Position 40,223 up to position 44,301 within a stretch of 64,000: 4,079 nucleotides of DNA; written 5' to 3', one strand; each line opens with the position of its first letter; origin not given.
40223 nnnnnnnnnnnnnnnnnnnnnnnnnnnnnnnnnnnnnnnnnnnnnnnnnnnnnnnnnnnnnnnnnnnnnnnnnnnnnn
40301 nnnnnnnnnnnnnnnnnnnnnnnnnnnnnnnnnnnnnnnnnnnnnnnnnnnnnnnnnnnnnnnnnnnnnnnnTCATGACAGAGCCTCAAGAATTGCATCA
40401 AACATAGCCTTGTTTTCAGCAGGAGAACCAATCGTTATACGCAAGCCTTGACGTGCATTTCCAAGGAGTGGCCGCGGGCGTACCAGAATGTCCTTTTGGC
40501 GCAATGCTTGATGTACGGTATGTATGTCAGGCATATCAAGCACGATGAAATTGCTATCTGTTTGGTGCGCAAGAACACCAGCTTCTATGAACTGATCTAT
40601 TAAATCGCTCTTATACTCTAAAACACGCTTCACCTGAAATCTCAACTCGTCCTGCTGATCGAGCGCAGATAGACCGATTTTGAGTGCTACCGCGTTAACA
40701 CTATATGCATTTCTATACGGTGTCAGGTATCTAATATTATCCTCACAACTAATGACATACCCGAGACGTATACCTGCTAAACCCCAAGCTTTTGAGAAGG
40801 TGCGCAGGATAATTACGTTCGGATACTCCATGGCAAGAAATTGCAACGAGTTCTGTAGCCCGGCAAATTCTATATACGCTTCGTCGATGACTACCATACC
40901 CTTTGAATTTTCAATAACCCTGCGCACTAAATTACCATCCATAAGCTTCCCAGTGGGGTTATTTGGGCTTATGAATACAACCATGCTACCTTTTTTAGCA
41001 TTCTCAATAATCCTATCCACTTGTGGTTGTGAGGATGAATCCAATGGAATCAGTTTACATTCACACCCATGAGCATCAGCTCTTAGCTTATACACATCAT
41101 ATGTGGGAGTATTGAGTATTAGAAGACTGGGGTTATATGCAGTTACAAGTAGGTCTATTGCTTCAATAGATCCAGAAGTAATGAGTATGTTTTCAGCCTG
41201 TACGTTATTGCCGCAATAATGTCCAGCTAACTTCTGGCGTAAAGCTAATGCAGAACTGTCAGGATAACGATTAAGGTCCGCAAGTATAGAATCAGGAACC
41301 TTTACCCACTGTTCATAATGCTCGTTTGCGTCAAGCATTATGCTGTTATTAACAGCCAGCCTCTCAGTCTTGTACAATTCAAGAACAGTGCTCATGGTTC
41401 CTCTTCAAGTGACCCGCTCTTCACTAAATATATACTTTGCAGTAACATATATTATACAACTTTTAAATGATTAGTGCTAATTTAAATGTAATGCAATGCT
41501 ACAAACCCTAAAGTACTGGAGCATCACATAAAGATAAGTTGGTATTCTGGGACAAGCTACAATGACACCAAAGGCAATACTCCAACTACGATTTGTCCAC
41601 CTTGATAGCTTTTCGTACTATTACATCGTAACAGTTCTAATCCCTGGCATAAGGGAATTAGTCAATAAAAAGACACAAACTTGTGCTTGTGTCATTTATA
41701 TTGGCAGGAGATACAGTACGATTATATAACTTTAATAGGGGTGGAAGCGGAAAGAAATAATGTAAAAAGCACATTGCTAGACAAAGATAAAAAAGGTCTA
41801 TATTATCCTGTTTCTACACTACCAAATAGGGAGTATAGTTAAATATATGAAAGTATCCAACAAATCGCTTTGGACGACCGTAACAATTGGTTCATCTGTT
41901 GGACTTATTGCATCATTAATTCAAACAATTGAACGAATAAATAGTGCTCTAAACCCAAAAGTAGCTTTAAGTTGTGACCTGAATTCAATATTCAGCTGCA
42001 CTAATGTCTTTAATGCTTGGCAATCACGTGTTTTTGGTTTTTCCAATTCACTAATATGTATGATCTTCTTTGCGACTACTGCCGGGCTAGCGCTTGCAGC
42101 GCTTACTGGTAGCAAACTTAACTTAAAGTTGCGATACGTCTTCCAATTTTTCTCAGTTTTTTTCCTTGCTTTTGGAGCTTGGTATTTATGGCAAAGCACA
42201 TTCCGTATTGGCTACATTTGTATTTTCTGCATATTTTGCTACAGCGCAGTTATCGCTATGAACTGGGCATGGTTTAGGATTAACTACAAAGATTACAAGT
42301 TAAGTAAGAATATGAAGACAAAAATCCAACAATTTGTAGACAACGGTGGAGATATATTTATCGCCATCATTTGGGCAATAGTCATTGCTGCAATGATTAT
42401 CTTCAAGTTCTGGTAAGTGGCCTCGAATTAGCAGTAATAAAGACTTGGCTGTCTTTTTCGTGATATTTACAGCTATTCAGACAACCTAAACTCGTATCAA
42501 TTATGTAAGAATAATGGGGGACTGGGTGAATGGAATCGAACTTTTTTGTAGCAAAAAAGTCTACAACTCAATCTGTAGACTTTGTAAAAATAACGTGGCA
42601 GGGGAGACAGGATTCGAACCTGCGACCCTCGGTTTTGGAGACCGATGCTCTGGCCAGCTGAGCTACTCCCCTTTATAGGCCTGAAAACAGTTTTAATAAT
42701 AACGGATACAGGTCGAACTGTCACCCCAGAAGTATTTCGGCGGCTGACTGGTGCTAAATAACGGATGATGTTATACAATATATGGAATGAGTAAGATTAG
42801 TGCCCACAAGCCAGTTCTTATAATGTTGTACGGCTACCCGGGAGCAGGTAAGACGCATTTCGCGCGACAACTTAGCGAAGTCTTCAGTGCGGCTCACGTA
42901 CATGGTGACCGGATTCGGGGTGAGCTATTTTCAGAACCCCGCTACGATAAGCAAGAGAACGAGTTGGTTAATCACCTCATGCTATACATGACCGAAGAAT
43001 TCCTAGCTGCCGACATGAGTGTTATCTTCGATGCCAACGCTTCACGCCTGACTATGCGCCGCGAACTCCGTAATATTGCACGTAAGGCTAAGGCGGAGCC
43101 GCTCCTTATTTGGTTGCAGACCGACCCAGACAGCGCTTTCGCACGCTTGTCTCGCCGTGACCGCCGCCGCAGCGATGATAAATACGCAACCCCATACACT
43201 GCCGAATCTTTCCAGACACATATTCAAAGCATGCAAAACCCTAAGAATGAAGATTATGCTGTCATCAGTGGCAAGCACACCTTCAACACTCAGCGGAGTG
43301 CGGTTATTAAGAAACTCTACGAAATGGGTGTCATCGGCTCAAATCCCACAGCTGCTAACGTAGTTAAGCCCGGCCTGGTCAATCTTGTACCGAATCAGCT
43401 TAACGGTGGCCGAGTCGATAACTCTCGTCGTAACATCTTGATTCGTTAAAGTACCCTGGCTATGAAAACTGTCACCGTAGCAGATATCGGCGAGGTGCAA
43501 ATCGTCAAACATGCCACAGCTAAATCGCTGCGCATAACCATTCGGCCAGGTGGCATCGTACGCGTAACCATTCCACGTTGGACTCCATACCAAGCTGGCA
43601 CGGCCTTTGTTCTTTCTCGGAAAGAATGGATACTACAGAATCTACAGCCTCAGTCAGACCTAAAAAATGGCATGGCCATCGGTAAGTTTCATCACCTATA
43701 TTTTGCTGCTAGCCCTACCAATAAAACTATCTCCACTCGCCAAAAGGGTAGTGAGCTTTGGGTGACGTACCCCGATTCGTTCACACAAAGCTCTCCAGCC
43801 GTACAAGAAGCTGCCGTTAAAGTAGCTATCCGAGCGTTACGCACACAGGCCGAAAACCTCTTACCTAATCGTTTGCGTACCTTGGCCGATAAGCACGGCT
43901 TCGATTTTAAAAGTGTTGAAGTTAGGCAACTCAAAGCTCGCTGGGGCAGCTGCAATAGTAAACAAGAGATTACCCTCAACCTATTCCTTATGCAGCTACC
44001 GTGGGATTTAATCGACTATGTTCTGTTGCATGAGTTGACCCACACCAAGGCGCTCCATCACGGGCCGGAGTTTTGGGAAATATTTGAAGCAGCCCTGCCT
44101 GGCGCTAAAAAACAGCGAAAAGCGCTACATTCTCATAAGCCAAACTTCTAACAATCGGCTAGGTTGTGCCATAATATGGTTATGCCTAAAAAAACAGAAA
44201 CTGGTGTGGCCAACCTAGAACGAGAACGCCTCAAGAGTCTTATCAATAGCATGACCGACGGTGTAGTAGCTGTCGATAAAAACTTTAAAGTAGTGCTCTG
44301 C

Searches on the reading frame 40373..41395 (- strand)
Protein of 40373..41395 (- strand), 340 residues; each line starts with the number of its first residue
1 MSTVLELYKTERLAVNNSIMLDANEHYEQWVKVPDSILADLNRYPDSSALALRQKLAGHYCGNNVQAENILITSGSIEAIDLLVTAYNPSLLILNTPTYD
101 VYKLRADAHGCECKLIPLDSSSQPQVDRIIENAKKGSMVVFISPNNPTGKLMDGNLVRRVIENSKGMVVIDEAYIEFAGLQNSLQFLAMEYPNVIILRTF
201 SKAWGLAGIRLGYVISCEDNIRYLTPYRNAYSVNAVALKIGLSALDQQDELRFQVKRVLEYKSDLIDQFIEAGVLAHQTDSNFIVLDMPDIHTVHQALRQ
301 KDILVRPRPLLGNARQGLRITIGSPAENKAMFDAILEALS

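Call 51: search_protein_families(library=pfam, proteins=[window:40373-41395:-], max_evalue=0.001)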
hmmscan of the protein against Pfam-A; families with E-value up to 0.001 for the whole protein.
window:40373-41395:- (340 aa): 2 families
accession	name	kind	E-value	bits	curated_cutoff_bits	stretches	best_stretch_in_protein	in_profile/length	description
PF00155.27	Aminotran_1_2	-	8.8e-42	144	19.7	1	36-335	30-361/361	Aminotransferase class I and II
PF04864.19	Alliinase_C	-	1.9e-05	24.2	22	1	89-219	96-211/363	Allinase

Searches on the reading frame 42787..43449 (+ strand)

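Call 51: search_protein_families(library=pfam, proteins=[window:42787-43449:+], max_evalue=0.001)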
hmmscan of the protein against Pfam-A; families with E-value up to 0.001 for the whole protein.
window:42787-43449:+ (220 aa): 9 families
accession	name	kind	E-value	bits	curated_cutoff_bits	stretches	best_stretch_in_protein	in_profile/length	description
PF13671.12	AAA_33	-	1.1e-18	68.4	27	1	11-135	1-129/143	AAA domain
PF08433.16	KTI12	-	3.8e-12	46.7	22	1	11-153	3-141/271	Chromatin associated protein KTI12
PF13207.12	AAA_17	-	7.3e-08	33.2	27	1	15-132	1-131/136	AAA domain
PF13238.12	AAA_18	-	1.3e-06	29.3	29.4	1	12-131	1-118/128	AAA domain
PF06414.18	Zeta_toxin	-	1.4e-05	25.1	22.3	1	6-128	13-147/199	Zeta toxin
PF13191.12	AAA_16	-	0.00013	22.9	32.6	1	3-109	18-137/167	AAA ATPase domain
PF01583.26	APS_kinase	-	0.00056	20.4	21.1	1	9-117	2-114/152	Adenylylsulphate kinase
PF01202.28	SKI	-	0.00066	20.3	22.1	0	18-127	1-108/159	Shikimate kinase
PF02223.23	Thymidylate_kin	-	0.00093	19.4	27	0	100-165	113-177/185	Thymidylate kinase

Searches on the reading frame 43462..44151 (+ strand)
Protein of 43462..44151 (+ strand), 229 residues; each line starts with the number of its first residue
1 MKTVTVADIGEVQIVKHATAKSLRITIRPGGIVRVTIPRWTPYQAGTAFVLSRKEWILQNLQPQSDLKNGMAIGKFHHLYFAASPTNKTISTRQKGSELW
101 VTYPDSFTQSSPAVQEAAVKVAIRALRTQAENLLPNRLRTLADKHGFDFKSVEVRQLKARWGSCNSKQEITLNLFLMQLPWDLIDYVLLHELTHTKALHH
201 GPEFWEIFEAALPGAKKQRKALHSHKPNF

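Call 51: search_protein_families(library=pfam, proteins=[window:43462-44151:+], max_evalue=0.001)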
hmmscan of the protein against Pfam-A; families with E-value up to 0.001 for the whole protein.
window:43462-44151:+ (229 aa): 2 families
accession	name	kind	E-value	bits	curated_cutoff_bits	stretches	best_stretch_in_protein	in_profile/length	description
PF01863.23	YgjP-like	-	4.4e-42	144.9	26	1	21-225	1-207/207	YgjP-like, metallopeptidase domain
PF10263.15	SprT-like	-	4.9e-05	23.6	25.6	1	151-206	20-90/108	SprT-like family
